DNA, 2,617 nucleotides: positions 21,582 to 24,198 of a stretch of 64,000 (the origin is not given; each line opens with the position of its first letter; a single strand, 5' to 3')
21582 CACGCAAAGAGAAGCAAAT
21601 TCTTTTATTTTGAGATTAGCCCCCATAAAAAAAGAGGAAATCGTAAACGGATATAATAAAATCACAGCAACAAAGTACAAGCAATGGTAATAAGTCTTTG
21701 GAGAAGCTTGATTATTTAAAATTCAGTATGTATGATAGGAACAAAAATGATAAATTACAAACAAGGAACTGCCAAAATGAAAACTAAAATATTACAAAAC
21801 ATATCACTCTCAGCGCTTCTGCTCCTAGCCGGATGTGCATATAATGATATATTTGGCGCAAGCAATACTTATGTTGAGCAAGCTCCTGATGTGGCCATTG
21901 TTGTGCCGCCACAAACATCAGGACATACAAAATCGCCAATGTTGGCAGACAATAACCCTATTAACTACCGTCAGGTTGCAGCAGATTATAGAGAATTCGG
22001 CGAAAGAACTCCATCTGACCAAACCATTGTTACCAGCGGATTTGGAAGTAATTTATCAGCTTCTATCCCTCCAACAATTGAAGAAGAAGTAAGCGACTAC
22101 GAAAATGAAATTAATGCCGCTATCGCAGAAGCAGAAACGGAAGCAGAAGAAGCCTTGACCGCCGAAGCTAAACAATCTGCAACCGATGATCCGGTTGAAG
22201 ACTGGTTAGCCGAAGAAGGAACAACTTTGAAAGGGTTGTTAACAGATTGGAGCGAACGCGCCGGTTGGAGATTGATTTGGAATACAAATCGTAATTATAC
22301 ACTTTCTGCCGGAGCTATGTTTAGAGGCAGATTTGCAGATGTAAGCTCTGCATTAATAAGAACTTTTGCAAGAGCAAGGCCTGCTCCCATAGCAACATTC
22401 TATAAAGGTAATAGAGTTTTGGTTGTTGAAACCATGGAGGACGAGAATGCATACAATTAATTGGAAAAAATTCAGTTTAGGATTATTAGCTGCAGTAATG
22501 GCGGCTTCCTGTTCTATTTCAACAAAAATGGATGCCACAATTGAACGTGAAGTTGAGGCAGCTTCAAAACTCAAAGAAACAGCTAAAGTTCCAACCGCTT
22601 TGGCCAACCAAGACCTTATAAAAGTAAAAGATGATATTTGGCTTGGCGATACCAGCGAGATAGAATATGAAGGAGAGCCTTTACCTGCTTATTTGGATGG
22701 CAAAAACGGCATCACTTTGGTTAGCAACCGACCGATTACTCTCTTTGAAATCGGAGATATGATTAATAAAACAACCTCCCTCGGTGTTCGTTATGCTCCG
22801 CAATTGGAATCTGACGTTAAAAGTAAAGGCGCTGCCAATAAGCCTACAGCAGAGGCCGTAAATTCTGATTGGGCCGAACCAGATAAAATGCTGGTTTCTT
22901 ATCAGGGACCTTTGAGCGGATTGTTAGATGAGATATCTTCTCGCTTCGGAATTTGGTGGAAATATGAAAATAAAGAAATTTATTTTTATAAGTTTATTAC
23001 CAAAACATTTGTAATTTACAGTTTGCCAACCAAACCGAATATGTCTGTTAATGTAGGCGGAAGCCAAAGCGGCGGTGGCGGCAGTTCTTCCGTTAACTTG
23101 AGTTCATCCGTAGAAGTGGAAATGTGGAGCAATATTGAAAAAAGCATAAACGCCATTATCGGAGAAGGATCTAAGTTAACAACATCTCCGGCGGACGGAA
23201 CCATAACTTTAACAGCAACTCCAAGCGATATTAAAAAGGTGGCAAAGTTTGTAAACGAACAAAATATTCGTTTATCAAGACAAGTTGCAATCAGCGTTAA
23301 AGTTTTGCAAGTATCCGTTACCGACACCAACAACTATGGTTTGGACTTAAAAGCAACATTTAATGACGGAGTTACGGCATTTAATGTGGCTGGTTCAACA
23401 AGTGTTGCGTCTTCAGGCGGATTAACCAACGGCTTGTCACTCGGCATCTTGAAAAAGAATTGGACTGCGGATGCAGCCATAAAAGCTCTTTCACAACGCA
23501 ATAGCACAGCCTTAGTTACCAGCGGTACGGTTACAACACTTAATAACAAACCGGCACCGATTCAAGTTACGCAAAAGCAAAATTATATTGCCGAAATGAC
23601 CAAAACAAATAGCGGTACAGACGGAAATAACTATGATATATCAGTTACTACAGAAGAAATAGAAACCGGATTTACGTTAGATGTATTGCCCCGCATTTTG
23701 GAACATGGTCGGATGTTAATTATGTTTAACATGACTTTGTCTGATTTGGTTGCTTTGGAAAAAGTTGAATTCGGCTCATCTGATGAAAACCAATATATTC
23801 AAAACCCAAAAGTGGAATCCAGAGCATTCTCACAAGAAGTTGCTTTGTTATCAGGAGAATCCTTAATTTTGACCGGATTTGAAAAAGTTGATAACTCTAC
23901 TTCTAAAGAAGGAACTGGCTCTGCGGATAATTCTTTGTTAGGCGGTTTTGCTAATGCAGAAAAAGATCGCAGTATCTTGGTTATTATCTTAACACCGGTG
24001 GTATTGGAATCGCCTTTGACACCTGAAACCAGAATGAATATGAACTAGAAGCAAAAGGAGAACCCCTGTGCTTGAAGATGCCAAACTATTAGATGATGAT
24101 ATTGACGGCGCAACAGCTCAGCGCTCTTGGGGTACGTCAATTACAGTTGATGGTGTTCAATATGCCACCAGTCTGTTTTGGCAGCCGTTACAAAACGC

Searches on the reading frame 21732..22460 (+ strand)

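Call 28: search_protein_families(library=pfam, proteins=[window:21732-22460:+], max_evalue=0.001)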
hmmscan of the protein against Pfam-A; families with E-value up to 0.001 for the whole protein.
window:21732-22460:+ (242 aa): 1 family
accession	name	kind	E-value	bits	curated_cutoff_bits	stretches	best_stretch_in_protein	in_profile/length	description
PF10671.14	TcpQ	-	1.7e-15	57.3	27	1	157-233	2-78/80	Toxin co-regulated pilus biosynthesis protein Q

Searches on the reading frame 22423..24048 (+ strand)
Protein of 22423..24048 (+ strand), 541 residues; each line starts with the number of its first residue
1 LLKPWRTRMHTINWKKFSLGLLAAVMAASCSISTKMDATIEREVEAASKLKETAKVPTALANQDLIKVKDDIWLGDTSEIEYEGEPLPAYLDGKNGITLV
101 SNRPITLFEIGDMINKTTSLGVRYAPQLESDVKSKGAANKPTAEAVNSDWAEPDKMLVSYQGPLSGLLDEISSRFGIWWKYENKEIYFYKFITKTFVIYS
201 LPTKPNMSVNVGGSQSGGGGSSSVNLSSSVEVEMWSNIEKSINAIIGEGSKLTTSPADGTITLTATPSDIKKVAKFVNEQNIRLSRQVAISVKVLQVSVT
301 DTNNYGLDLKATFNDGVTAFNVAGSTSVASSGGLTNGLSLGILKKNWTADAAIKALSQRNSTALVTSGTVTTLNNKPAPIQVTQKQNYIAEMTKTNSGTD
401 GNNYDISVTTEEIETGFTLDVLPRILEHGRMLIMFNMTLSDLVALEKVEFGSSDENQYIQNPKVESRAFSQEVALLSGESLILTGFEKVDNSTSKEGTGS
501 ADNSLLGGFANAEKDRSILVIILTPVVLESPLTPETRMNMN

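Call 7: search_protein_families(library=ncbifam, proteins=[window:22423-24048:+], max_evalue=0.01)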
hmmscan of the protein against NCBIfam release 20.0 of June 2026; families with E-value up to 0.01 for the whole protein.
window:22423-24048:+ (541 aa): 7 families
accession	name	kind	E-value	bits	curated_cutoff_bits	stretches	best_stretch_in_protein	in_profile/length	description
TIGR02520.1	pilus_B_mal_scr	equivalog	2.2e-80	270.7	287.65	1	153-527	119-513/513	PilN family type IVB pilus formation outer membrane protein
TIGR02519.1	pilus_MshL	equivalog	5.3e-31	107.7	250.2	1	257-527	6-289/290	pilus (MSHA type) biogenesis protein MshL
TIGR02517.1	type_II_gspD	equivalog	2.3e-12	46.2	351.35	1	218-530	264-592/600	type II secretion system secretin GspD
TIGR02516.1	type_III_yscC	equivalog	2e-11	43.1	238.45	1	247-497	196-426/463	type III secretion system outer membrane ring subunit SctC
NF011873.0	PRK15346.1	equivalog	2.9e-10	39.4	524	1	268-516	254-479/499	EscC/YscC/HrcC family type III secretion system outer membrane ring protein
TIGR02515.1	IV_pilus_PilQ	subfamily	1.2e-06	27.8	284.35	1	331-494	246-390/428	type IV pilus secretin PilQ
NF042912.1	Amuc_1098_fam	equivalog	3.3e-06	25.4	750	1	245-368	420-531/805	Amuc_1098 family type IV pilus outer membrane protein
